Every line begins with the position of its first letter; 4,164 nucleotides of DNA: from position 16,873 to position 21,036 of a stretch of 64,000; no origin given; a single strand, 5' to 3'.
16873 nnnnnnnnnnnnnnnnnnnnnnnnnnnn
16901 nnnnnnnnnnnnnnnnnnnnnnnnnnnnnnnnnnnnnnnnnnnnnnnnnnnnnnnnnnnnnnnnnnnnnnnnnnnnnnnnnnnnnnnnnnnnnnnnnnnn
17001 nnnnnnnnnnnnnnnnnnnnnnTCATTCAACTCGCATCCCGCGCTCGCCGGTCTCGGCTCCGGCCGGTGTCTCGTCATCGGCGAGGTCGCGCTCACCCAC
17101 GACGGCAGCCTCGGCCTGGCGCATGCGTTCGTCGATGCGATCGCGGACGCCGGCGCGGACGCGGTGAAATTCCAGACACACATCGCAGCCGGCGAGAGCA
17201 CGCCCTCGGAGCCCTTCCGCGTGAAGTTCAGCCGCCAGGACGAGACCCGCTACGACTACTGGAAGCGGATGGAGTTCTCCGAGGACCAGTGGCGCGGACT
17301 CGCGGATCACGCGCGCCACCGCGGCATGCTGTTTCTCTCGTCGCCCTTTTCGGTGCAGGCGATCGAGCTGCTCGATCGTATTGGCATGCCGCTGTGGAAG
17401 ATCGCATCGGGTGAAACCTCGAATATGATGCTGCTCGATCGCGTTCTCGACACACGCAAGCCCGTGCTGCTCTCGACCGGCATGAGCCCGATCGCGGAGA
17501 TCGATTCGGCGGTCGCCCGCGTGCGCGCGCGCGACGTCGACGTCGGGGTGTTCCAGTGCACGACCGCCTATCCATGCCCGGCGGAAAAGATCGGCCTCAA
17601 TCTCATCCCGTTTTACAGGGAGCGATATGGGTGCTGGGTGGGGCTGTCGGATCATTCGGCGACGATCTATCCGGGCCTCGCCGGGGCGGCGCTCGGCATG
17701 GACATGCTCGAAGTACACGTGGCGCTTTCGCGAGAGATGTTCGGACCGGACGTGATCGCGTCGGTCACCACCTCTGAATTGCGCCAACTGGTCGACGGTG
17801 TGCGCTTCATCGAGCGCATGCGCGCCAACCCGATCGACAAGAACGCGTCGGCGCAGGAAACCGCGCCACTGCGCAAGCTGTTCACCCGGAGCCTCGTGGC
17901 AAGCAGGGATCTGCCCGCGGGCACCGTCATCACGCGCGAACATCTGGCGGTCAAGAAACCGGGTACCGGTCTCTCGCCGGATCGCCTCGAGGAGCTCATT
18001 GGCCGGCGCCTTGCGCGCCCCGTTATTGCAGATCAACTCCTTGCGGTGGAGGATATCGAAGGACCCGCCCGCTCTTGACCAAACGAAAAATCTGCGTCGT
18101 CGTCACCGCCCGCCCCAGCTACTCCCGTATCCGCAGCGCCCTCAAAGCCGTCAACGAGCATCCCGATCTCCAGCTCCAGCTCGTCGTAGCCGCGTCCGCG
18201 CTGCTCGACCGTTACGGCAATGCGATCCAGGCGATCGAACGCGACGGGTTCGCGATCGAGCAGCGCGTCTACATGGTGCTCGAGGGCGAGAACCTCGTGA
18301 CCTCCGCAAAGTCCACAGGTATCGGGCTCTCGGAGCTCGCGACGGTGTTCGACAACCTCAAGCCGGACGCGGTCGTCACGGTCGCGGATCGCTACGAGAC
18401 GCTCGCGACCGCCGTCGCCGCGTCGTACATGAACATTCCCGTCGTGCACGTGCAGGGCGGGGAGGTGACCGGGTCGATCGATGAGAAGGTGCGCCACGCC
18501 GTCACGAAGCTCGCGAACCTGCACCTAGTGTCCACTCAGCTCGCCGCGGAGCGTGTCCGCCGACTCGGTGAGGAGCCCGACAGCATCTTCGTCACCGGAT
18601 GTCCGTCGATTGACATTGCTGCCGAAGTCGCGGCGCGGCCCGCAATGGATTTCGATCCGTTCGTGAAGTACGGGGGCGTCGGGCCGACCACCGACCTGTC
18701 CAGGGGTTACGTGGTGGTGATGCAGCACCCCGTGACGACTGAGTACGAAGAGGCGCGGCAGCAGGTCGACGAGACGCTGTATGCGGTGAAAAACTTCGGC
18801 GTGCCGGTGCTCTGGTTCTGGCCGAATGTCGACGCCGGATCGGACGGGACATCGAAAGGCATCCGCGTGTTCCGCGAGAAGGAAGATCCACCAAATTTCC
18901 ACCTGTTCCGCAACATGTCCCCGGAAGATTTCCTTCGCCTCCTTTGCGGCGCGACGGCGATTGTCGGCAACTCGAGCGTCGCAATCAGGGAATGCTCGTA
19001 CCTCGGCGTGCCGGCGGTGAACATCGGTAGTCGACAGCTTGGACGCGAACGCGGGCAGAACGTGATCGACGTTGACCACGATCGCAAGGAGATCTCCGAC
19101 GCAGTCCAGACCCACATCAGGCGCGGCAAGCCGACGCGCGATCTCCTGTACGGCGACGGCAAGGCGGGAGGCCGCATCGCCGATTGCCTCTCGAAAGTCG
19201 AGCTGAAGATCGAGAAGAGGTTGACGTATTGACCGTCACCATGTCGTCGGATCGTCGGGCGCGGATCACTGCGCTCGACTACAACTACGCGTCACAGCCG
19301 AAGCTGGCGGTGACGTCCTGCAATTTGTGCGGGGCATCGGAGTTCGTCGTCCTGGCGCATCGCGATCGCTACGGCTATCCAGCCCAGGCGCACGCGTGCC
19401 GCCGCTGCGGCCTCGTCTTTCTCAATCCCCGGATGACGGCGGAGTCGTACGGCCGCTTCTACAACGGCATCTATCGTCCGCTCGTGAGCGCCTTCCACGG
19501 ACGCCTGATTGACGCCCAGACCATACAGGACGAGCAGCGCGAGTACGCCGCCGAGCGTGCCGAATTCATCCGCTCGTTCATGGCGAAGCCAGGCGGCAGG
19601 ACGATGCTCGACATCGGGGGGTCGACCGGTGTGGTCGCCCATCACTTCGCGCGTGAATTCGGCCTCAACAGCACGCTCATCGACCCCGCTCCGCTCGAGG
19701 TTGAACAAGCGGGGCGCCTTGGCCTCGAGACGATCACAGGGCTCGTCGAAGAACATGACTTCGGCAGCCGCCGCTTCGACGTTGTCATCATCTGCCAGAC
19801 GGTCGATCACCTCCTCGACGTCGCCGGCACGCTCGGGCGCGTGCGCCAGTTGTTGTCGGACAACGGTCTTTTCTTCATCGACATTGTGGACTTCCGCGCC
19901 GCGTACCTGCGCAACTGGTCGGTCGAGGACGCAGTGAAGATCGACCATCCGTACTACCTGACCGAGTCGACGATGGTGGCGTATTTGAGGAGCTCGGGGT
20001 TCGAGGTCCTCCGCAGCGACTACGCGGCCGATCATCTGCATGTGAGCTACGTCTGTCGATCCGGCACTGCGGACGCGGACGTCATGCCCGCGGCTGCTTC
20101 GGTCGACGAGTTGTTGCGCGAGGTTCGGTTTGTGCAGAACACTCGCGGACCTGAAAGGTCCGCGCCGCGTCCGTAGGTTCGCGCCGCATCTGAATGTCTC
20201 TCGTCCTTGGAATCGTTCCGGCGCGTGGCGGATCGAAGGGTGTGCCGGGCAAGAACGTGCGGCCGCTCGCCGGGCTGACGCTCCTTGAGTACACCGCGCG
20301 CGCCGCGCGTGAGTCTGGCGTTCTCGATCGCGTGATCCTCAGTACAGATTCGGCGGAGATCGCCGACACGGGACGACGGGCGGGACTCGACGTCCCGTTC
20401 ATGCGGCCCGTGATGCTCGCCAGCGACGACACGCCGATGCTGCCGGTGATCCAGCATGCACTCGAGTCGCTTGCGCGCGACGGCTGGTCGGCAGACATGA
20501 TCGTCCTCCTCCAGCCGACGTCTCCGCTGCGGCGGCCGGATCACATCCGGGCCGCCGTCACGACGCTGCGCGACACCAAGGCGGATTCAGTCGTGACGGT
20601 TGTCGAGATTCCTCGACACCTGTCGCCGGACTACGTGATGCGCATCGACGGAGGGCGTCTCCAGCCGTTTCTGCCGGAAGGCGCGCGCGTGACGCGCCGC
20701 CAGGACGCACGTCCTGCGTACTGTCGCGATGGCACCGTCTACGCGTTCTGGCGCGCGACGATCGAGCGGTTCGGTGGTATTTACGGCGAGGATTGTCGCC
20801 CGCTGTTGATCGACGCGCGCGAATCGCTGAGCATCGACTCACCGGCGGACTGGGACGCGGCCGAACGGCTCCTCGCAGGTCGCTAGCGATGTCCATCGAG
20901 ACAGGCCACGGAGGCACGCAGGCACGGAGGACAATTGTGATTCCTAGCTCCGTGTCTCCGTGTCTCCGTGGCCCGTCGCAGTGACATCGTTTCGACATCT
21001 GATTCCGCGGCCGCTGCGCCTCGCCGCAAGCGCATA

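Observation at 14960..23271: Family B: five-copy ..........-LYW-PF-RW protein family interleaved with neuB/neuC/neuA, a candidate novel glycosyltransferase family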

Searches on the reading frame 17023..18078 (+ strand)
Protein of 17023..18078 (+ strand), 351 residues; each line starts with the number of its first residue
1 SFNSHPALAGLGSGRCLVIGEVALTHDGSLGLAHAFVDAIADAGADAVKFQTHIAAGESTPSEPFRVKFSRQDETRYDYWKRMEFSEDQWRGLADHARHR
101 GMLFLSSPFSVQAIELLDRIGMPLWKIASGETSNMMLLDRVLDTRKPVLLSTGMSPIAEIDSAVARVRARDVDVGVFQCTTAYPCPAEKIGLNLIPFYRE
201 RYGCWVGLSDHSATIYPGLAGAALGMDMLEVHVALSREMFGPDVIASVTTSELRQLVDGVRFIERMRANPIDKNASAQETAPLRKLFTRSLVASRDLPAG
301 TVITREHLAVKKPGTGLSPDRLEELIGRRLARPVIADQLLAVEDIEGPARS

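Call 11: search_protein_families(library=pfam, proteins=[window:17023-18078:+], max_evalue=0.001)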
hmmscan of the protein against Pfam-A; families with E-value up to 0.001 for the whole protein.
window:17023-18078:+ (351 aa): 2 families
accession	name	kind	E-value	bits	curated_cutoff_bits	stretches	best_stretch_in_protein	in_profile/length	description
PF03102.20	NeuB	-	7.8e-63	212.6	22.1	1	37-268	2-237/241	NeuB family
PF08666.17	SAF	-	8.8e-14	52.2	21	1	289-346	2-63/63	SAF domain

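Call 47: search_protein_families(library=ncbifam, proteins=[window:17023-18078:+], max_evalue=0.00001)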
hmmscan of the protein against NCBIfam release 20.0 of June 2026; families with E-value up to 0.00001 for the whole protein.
window:17023-18078:+ (351 aa): 2 families
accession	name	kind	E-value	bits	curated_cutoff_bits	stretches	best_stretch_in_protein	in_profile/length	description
TIGR03569.1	NeuB_NnaB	equivalog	4.1e-88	295.6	399.65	1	16-339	1-328/329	N-acetylneuraminate synthase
TIGR03586.1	PseI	equivalog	1e-63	215.6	340.25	1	17-335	3-322/327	pseudaminic acid synthase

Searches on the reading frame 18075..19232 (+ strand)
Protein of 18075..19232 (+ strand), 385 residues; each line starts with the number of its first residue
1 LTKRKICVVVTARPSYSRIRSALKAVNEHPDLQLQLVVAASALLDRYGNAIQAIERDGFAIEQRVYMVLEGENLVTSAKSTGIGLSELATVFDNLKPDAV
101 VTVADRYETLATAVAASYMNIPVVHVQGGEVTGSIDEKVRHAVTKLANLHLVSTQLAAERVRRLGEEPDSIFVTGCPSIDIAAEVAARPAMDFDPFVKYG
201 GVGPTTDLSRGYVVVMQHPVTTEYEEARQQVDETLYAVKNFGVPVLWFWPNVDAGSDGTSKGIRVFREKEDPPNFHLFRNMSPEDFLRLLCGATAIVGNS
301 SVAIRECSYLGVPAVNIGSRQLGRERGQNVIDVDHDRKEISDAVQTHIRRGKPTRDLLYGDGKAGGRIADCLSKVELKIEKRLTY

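Call 11: search_protein_families(library=pfam, proteins=[window:18075-19232:+], max_evalue=0.001)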
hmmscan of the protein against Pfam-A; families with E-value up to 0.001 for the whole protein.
window:18075-19232:+ (385 aa): 1 family
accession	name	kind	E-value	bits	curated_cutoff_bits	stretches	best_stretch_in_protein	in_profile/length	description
PF02350.25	Epimerase_2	-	1.7e-70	238.1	30.6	1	24-372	1-346/347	UDP-N-acetylglucosamine 2-epimerase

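Call 47: search_protein_families(library=ncbifam, proteins=[window:18075-19232:+], max_evalue=0.00001)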
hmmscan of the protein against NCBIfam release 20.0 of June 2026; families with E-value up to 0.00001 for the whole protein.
window:18075-19232:+ (385 aa): 2 families
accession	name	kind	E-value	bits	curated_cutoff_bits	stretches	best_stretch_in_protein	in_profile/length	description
TIGR03568.1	NeuC_NnaA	equivalog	8.6e-113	376.9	235.9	1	4-372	1-365/365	UDP-N-acetylglucosamine 2-epimerase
TIGR00236.1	wecB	equivalog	1.9e-19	70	210.15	1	5-372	2-362/366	non-hydrolyzing UDP-N-acetylglucosamine 2-epimerase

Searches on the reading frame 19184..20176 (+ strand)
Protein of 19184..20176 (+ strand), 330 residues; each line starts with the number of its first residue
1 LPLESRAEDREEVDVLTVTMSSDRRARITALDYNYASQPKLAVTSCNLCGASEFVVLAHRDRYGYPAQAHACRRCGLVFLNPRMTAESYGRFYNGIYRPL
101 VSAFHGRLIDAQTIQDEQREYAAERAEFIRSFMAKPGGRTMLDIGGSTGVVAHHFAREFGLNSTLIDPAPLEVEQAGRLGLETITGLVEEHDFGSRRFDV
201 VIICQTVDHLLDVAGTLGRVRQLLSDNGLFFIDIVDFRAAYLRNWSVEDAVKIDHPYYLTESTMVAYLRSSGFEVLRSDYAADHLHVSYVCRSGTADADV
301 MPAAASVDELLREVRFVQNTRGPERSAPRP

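Call 11: search_protein_families(library=pfam, proteins=[window:19184-20176:+], max_evalue=0.001)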
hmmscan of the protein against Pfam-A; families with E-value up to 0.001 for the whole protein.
window:19184-20176:+ (330 aa): 5 families
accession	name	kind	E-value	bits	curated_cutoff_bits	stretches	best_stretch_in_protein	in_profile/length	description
PF13489.12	Methyltransf_23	-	2.2e-16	60.5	27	1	127-276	11-162/164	Methyltransferase domain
PF08242.18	Methyltransf_12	-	2.4e-09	38.2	30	1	142-230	1-98/98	Methyltransferase domain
PF08241.18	Methyltransf_11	-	3.3e-09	37.7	21.2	1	142-232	1-95/95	Methyltransferase domain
PF13649.12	Methyltransf_25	-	2.1e-07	32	27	1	142-228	2-97/97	Methyltransferase domain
PF13847.12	Methyltransf_31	-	1.2e-05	25.4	27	1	138-242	4-119/145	Methyltransferase domain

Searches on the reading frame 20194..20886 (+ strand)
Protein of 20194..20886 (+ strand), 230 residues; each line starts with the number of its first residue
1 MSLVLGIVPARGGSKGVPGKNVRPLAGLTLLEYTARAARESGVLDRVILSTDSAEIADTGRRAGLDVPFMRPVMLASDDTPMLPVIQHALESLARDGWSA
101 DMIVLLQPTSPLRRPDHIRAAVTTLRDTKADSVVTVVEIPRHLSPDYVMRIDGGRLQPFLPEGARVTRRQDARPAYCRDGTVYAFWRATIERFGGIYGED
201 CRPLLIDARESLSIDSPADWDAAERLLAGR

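Call 11: search_protein_families(library=pfam, proteins=[window:20194-20886:+], max_evalue=0.001)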
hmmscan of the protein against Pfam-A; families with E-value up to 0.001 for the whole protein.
window:20194-20886:+ (230 aa): 2 families
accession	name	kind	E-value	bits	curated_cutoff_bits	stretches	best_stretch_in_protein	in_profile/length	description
PF02348.25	CTP_transf_3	-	1.9e-24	87.1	22.6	1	6-138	2-127/217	Cytidylyltransferase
PF12804.13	NTP_transf_3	-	0.00015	22.4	27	1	20-138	16-124/160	MobA-like NTP transferase domain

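Call 47: search_protein_families(library=ncbifam, proteins=[window:20194-20886:+], max_evalue=0.00001)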
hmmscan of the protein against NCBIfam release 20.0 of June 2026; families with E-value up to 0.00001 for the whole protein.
window:20194-20886:+ (230 aa): 6 families
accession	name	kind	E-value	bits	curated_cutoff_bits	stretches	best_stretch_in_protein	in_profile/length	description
TIGR03584.1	PseF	equivalog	1.7e-42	145.6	205.7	1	6-226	2-219/222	pseudaminic acid cytidylyltransferase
NF003952.0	PRK05450.1-5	subfamily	1e-13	51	193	1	4-138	3-129/250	3-deoxy-manno-octulosonate cytidylyltransferase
NF003950.0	PRK05450.1-3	subfamily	7.1e-13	48.5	234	1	4-137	3-129/248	3-deoxy-manno-octulosonate cytidylyltransferase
NF003948.0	PRK05450.1-1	equivalog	6e-12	45.3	281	1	5-193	7-192/248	3-deoxy-manno-octulosonate cytidylyltransferase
NF009905.0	PRK13368.1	subfamily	9.7e-12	44.7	255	1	5-138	4-127/243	3-deoxy-manno-octulosonate cytidylyltransferase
TIGR00466.1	kdsB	equivalog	7.4e-07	28.8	155.2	1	3-139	3-130/241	3-deoxy-manno-octulosonate cytidylyltransferase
